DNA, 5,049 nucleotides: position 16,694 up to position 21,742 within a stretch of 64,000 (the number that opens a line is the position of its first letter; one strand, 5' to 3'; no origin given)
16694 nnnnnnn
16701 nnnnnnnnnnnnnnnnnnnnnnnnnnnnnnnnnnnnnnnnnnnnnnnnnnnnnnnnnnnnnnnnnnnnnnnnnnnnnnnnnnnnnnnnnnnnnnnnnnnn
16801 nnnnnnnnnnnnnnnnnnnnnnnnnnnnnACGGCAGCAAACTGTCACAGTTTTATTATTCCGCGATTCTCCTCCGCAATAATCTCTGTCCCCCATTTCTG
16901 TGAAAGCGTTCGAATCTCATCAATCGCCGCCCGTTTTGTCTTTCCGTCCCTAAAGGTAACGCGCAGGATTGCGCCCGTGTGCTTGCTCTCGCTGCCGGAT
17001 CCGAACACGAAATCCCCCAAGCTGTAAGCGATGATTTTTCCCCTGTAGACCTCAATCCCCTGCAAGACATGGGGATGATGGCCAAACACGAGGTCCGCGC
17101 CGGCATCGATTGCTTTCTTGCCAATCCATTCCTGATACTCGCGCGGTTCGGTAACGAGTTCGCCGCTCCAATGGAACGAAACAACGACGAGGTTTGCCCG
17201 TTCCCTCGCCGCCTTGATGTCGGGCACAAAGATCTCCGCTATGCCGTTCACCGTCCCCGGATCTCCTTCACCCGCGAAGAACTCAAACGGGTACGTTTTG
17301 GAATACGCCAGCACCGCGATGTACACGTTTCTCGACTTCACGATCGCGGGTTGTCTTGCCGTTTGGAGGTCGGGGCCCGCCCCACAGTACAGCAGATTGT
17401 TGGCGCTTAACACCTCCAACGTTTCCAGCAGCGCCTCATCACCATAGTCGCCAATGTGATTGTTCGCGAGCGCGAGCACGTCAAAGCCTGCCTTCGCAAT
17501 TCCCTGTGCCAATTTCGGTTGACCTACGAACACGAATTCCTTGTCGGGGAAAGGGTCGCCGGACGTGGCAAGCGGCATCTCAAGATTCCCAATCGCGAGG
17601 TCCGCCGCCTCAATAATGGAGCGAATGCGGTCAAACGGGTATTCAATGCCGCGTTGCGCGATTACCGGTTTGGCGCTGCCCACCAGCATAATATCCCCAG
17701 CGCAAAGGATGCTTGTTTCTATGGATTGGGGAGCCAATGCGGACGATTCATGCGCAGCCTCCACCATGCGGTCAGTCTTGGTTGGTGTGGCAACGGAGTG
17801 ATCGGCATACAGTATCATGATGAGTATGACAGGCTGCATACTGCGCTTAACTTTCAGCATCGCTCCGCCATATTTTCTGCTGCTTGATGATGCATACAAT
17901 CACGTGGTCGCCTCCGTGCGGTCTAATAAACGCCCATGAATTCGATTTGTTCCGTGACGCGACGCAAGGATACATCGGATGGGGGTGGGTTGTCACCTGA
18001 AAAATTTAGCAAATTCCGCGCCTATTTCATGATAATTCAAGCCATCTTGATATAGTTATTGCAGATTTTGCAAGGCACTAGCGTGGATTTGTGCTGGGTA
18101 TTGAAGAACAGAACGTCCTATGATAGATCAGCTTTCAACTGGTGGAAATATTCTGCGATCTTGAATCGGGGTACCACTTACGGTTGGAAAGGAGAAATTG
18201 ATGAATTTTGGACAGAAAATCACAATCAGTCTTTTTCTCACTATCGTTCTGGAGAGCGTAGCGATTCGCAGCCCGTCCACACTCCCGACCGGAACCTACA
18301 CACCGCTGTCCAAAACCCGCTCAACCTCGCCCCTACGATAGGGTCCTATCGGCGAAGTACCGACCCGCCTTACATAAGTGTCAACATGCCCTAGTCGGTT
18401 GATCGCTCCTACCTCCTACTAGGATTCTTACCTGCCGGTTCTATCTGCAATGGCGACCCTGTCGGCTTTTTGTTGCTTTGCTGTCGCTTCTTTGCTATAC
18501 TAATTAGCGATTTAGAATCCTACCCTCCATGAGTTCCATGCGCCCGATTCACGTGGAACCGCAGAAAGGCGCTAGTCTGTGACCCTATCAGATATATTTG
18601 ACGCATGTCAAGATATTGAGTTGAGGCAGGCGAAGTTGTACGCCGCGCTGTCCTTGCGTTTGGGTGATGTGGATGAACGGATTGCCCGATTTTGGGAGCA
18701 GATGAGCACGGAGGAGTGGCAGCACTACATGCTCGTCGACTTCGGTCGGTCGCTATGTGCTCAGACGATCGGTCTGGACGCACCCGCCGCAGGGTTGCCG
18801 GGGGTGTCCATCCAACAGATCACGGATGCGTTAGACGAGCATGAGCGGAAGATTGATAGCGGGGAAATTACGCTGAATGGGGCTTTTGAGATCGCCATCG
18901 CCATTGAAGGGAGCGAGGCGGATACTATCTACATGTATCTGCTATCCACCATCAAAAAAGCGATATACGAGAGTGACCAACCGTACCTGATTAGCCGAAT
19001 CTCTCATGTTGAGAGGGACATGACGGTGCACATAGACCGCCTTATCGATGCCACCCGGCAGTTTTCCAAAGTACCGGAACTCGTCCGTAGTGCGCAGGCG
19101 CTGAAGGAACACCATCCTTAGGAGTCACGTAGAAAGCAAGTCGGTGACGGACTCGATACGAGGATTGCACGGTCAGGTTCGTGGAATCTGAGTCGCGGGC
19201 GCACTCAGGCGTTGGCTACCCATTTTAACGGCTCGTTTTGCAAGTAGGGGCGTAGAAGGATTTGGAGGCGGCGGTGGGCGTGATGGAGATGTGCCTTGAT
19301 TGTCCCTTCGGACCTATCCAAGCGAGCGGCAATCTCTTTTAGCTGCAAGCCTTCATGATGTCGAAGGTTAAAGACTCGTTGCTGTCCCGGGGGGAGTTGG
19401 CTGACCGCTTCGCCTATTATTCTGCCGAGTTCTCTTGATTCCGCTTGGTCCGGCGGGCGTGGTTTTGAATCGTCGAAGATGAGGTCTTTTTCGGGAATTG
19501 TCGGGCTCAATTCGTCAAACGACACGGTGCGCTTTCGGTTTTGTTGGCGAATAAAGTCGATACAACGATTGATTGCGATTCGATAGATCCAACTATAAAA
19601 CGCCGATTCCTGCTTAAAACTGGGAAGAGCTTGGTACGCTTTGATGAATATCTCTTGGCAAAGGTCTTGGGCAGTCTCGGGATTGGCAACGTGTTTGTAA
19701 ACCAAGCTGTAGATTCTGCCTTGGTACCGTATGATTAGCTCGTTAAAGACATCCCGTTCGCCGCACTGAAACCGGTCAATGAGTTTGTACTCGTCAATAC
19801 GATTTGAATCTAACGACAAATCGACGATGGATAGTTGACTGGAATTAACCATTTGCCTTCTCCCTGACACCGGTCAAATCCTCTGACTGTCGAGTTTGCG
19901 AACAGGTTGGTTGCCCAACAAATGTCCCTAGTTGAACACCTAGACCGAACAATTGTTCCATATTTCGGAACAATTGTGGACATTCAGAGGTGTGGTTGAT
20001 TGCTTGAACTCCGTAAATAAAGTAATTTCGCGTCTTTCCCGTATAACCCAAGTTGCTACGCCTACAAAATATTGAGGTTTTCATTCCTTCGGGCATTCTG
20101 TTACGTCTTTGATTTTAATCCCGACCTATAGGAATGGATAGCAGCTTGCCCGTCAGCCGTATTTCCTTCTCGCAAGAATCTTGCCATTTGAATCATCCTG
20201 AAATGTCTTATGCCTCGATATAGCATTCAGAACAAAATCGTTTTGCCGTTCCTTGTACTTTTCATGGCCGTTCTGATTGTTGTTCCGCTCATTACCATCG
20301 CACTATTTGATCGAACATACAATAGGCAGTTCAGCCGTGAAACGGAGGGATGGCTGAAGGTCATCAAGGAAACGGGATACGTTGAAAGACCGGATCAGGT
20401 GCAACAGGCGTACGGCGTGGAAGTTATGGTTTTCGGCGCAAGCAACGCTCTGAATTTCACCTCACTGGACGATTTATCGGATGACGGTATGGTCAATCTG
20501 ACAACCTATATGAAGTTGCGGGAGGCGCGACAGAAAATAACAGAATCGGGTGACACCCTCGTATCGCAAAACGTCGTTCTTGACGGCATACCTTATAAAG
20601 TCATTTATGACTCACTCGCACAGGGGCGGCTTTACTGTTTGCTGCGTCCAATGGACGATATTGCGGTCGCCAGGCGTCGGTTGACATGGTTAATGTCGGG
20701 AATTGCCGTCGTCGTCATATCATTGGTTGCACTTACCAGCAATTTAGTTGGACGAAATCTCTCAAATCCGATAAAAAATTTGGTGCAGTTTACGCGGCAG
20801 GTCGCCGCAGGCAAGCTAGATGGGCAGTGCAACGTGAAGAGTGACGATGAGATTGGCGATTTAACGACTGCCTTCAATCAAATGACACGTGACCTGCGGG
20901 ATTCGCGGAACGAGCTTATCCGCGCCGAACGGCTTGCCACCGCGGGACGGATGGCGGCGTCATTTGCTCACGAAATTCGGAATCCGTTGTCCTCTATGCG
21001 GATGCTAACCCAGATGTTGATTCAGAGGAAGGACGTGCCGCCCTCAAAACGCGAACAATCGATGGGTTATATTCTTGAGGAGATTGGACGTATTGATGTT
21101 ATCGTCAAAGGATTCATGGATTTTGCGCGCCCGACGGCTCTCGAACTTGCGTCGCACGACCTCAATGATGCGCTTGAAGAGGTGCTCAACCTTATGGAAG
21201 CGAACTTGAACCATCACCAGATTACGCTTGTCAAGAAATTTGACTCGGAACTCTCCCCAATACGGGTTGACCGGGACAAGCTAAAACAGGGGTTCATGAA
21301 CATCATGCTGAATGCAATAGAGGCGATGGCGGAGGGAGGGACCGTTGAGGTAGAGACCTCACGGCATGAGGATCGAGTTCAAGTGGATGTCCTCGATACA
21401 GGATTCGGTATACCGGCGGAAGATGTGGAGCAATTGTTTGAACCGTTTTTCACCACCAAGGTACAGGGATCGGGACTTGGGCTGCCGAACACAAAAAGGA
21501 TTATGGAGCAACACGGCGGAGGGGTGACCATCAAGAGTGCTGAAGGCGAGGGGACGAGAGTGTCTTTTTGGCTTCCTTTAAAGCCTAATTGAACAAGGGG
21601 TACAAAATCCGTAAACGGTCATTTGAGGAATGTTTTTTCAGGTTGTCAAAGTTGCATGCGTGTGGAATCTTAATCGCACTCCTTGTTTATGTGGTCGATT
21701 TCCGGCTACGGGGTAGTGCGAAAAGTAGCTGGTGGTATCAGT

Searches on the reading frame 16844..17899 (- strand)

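Call 40: search_protein_families(library=pfam, proteins=[window:16844-17899:-], max_evalue=0.00001)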
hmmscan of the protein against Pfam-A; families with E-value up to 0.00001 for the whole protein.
window:16844-17899:- (351 aa): 1 family
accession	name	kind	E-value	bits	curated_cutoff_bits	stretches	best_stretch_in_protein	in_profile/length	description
PF09587.15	PGA_cap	-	3.1e-72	243.6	27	1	64-300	2-254/255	Bacterial capsule synthesis protein PGA_cap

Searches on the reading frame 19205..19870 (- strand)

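Call 40: search_protein_families(library=pfam, proteins=[window:19205-19870:-], max_evalue=0.00001)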
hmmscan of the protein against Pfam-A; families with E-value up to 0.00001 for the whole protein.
window:19205-19870:- (221 aa): 4 families
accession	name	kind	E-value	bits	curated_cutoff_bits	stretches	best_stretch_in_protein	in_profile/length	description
PF04542.20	Sigma70_r2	-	8.2e-21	74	24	1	45-112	1-70/71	Sigma-70 region 2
PF08281.18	Sigma70_r4_2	-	6.5e-14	51.8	25.7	1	151-202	3-54/54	Sigma-70, region 4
PF04545.22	Sigma70_r4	-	5.6e-11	42.2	24.1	1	156-203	2-49/50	Sigma-70, region 4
PF07638.17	Sigma70_ECF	-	7.7e-07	29.6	21.1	1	30-202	7-179/185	ECF sigma factor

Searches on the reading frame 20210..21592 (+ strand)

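Call 40: search_protein_families(library=pfam, proteins=[window:20210-21592:+], max_evalue=0.00001)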
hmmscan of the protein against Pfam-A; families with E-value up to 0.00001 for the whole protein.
window:20210-21592:+ (460 aa): 3 families
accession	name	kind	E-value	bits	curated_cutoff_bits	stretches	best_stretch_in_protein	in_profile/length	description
PF02518.31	HATPase_c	-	1.5e-27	96.6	26.4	1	354-458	2-110/111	Histidine kinase-, DNA gyrase B-, and HSP90-like ATPase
PF00512.31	HisKA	-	3e-12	46.8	26.9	1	246-309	3-64/66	His Kinase A (phospho-acceptor) domain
PF00672.30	HAMP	-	1.4e-10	41.7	25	1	179-231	1-53/53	HAMP domain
